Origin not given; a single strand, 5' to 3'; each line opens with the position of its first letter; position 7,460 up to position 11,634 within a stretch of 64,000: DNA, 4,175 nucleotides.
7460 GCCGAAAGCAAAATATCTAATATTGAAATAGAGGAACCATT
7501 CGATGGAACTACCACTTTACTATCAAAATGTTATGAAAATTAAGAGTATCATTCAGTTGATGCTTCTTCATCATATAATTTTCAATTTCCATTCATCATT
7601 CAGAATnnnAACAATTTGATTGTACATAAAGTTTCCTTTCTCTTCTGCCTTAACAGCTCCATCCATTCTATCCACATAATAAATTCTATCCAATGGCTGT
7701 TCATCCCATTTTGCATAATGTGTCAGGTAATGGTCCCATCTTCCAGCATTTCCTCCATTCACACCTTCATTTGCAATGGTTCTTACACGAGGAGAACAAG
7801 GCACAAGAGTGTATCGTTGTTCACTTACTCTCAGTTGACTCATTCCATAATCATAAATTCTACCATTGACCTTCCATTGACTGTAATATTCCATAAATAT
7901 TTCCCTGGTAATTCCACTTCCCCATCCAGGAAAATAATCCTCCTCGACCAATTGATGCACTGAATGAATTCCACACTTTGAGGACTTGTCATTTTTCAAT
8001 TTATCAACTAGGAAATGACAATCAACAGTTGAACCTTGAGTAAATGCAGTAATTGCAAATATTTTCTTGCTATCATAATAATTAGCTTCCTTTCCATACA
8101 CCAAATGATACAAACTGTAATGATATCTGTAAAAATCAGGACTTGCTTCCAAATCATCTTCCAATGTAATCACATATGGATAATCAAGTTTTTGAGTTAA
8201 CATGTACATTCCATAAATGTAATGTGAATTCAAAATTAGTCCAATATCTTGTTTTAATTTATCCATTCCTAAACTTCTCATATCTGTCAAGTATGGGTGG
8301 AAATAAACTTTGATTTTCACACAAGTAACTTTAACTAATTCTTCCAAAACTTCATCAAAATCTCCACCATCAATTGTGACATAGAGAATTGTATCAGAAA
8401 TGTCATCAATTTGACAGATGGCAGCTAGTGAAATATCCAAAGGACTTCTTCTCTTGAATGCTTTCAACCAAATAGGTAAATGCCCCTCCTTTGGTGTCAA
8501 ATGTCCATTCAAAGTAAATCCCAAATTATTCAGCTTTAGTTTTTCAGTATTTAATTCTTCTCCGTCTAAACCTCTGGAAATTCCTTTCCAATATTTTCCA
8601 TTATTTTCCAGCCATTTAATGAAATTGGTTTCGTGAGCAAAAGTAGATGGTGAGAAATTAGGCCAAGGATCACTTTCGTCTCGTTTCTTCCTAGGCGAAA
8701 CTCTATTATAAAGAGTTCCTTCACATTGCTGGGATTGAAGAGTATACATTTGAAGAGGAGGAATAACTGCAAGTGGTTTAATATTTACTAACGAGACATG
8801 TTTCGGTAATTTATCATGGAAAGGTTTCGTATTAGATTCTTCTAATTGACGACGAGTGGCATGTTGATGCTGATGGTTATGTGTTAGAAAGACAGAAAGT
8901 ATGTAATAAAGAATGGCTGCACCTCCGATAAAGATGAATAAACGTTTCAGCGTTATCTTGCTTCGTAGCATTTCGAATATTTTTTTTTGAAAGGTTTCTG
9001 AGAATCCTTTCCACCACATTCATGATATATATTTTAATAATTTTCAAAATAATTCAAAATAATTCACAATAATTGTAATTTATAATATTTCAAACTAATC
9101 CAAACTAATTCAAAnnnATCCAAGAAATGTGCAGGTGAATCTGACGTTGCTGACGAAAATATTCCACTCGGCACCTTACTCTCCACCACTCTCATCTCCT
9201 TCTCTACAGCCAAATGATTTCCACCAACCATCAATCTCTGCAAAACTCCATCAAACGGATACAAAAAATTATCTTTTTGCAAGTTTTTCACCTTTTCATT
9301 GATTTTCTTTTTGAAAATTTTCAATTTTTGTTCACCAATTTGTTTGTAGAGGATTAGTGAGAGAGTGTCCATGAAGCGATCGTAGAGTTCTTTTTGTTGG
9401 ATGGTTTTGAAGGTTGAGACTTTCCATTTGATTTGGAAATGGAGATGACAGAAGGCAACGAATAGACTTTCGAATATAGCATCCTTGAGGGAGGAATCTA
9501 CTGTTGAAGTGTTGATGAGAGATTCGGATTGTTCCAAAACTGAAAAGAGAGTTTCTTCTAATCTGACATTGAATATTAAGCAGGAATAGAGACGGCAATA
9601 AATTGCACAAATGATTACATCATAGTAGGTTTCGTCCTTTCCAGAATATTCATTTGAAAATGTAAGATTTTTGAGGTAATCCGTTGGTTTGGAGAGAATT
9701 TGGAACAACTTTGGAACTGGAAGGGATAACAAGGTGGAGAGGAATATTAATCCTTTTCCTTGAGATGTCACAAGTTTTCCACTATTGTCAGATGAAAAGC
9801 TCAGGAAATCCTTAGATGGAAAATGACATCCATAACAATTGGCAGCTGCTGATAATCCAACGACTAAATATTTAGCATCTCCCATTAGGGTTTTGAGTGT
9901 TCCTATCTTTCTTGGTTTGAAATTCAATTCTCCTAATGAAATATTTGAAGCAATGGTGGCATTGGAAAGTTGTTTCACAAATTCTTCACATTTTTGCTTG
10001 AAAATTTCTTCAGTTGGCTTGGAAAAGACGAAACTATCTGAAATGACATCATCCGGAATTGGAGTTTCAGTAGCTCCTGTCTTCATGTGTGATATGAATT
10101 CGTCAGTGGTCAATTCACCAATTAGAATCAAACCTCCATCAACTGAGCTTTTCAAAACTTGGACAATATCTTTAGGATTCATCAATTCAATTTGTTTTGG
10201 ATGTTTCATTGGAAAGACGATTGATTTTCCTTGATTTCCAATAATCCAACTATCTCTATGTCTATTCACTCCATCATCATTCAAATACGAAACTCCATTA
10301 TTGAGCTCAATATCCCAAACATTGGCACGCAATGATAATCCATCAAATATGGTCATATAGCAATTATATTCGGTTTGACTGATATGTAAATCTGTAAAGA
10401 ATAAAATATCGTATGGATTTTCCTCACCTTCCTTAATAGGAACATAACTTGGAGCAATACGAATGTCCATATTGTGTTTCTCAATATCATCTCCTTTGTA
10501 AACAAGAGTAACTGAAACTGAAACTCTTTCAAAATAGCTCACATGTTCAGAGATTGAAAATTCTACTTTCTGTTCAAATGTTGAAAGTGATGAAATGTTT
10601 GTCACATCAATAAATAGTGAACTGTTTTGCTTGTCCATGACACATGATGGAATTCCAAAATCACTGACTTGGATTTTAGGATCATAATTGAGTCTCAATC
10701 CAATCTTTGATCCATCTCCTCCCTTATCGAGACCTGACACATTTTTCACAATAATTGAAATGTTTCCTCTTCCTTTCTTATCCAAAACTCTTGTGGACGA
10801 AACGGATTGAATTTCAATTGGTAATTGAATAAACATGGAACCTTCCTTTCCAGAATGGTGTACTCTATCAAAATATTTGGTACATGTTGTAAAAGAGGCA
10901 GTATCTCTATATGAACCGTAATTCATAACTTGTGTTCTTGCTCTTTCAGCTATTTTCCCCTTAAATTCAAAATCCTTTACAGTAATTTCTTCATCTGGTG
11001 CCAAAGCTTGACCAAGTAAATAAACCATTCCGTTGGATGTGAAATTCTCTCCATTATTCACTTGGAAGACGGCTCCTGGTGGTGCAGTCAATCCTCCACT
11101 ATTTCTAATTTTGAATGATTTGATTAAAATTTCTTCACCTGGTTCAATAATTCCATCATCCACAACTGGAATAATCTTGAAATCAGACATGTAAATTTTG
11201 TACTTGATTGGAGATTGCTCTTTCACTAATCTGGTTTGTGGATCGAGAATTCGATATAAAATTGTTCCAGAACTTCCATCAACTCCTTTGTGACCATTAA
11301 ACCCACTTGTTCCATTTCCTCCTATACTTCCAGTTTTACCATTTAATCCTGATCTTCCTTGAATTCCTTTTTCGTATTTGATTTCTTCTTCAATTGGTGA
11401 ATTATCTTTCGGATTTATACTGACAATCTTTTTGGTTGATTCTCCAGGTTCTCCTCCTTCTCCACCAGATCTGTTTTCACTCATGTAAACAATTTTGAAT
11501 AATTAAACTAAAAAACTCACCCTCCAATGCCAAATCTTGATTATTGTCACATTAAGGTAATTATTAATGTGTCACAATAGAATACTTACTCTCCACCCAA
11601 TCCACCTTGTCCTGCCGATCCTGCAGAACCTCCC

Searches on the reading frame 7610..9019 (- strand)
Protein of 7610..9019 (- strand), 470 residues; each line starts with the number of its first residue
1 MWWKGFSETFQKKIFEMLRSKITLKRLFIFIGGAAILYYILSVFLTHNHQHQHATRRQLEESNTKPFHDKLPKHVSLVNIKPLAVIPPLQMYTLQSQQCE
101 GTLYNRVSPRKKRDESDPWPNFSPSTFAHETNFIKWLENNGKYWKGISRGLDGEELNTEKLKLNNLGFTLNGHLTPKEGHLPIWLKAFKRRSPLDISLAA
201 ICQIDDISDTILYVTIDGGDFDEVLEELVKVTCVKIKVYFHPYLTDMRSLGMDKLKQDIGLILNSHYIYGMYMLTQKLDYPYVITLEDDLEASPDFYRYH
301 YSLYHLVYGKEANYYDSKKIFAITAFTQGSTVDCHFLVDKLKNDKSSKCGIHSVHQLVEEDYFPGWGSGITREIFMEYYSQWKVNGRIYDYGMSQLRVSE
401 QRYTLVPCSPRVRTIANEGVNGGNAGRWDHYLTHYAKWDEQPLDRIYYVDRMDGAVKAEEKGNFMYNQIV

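Call 13: search_protein_families(library=pfam, proteins=[window:7610-9019:-], max_evalue=0.01)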
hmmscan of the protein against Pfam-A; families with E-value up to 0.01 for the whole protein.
window:7610-9019:- (470 aa): 1 family
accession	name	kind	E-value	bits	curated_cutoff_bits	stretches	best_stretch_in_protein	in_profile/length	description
PF03071.21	GNT-I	-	4.3e-07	29.5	25.4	1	265-423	177-312/434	GNT-I family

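Call 15: list_cluster_members(proteins=[window:7610-9019:-, window:9118-11484:-, window:14644-15786:-, window:17250-18803:+, window:21596-23116:+, window:28466-29332:+, window:29787-30761:+, window:49054-50559:-, window:57238-59766:-, window:52275-53738:-])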
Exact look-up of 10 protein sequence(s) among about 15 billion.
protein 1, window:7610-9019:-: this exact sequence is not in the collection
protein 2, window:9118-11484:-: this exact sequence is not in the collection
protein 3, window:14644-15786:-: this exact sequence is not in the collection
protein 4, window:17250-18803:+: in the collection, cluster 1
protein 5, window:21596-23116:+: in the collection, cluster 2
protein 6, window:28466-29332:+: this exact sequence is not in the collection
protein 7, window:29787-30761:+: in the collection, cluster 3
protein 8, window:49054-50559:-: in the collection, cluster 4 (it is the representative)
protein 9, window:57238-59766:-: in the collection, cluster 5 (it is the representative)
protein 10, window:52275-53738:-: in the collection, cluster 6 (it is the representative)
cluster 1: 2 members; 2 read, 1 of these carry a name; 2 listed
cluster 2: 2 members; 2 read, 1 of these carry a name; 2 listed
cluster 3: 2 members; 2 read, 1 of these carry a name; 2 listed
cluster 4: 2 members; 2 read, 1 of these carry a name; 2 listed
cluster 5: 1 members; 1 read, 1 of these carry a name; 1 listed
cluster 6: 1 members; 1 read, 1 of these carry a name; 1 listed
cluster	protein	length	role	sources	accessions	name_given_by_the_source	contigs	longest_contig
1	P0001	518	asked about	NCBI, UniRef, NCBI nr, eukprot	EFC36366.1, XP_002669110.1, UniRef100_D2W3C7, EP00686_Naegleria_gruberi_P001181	hypothetical protein NAEGRDRAFT_75899 [Naegleria gruberi] | Uncharacterized protein n=1 Tax=Naegleria gruberi TaxID=5762 RepID=D2W3C7_NAEGR | uncharacterized protein NAEGRDRAFT_75899 [Naegleria gruberi]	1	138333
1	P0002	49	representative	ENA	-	-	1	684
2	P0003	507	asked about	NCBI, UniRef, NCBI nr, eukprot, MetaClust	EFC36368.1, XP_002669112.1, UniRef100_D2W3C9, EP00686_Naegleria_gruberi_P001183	hypothetical protein NAEGRDRAFT_75901 [Naegleria gruberi] | F-box domain-containing protein n=1 Tax=Naegleria gruberi TaxID=5762 RepID=D2W3C9_NAEGR | uncharacterized protein NAEGRDRAFT_75901 [Naegleria gruberi]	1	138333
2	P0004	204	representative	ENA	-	-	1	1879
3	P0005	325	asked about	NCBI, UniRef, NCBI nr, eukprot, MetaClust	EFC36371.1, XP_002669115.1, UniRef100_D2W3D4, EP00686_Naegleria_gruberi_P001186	predicted protein [Naegleria gruberi] | Predicted protein n=1 Tax=Naegleria gruberi TaxID=5762 RepID=D2W3D4_NAEGR | uncharacterized protein NAEGRDRAFT_54397 [Naegleria gruberi]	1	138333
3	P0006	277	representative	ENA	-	-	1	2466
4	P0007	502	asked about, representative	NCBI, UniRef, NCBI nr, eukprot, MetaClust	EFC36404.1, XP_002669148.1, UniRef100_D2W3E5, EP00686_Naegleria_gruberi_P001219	predicted protein [Naegleria gruberi] | Predicted protein n=1 Tax=Naegleria gruberi TaxID=5762 RepID=D2W3E5_NAEGR | uncharacterized protein NAEGRDRAFT_75917 [Naegleria gruberi]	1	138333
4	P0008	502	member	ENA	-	-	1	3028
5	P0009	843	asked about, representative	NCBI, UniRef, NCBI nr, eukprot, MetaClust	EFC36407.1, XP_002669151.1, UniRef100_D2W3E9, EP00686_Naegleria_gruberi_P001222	predicted protein [Naegleria gruberi] | Predicted protein n=1 Tax=Naegleria gruberi TaxID=5762 RepID=D2W3E9_NAEGR | uncharacterized protein NAEGRDRAFT_75920 [Naegleria gruberi]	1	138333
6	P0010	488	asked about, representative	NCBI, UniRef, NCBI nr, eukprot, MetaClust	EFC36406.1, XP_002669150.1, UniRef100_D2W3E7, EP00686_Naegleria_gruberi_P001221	predicted protein [Naegleria gruberi] | Predicted protein n=1 Tax=Naegleria gruberi TaxID=5762 RepID=D2W3E7_NAEGR | uncharacterized protein NAEGRDRAFT_75919 [Naegleria gruberi]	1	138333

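Call 17: find_encoding_contigs(protein=P0009, flank=10000, max_places=4)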
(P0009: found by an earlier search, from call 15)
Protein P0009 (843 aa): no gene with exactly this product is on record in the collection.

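Call 18: find_encoding_contigs(protein=P0008, flank=10000, max_places=6)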
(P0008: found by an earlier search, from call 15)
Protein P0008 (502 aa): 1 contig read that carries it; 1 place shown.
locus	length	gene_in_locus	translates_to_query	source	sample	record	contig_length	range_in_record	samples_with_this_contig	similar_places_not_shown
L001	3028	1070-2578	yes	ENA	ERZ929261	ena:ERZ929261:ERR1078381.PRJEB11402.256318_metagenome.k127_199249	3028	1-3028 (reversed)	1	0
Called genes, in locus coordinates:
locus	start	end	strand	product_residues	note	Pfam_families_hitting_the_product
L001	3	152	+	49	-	?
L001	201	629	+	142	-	PF00071:Ras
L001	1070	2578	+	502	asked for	-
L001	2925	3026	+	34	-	?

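Call 54: search_protein_families(library=pfam, proteins=[P0003], max_evalue=1)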
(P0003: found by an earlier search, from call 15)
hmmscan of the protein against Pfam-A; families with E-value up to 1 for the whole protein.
P0003 (507 aa): 7 families
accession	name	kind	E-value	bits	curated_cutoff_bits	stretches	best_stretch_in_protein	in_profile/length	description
PF12799.13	LRR_4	-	2.6e-06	27.9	27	3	174-205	2-31/44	Leucine Rich repeats (2 copies)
PF23952.1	LRR_EndoS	-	0.0048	17.6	27.9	1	145-205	52-114/116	Endo-beta-N-acetylglucosaminidase EndoS LRR domain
PF25019.1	LRR_R13L1-DRL21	-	0.013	15.9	27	1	275-337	65-122/127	R13L1/DRL21 LRRs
PF24492.1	HEAT_ECM29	-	0.024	15.2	27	1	79-131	37-89/160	Proteasome adapter and scaffold protein ECM29, HEAT-repeat domain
PF21589.2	AP5B1_barrel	-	0.033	14.6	21.9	1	299-349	12-62/71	AP-5 complex subunit beta-1, beta-barrel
PF18046.7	FKBP26_C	-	0.14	12.8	27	0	186-217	3-34/72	FKBP26_C-terminal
PF13516.12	LRR_6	-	0.17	12.4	23.4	0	304-316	3-15/24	Leucine Rich repeat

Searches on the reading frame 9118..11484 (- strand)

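Call 13: search_protein_families(library=pfam, proteins=[window:9118-11484:-], max_evalue=0.01)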
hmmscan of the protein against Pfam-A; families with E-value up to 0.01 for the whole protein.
window:9118-11484:- (789 aa): 2 families
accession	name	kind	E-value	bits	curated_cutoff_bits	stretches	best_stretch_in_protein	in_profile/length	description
PF25560.1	DUF7932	-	4e-09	37.4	27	1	99-188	4-95/130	Domain of unknown function (DUF7932)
PF01391.23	Collagen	-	0.00065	19.8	27.2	1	39-73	12-46/60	Collagen triple helix repeat (20 copies)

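Call 54: search_protein_families(library=pfam, proteins=[P0003], max_evalue=1)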
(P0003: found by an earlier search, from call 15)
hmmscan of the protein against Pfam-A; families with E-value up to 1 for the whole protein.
P0003 (507 aa): 7 families
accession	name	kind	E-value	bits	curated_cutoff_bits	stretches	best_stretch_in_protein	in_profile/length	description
PF12799.13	LRR_4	-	2.6e-06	27.9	27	3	174-205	2-31/44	Leucine Rich repeats (2 copies)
PF23952.1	LRR_EndoS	-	0.0048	17.6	27.9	1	145-205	52-114/116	Endo-beta-N-acetylglucosaminidase EndoS LRR domain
PF25019.1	LRR_R13L1-DRL21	-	0.013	15.9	27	1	275-337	65-122/127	R13L1/DRL21 LRRs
PF24492.1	HEAT_ECM29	-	0.024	15.2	27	1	79-131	37-89/160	Proteasome adapter and scaffold protein ECM29, HEAT-repeat domain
PF21589.2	AP5B1_barrel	-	0.033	14.6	21.9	1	299-349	12-62/71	AP-5 complex subunit beta-1, beta-barrel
PF18046.7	FKBP26_C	-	0.14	12.8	27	0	186-217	3-34/72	FKBP26_C-terminal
PF13516.12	LRR_6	-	0.17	12.4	23.4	0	304-316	3-15/24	Leucine Rich repeat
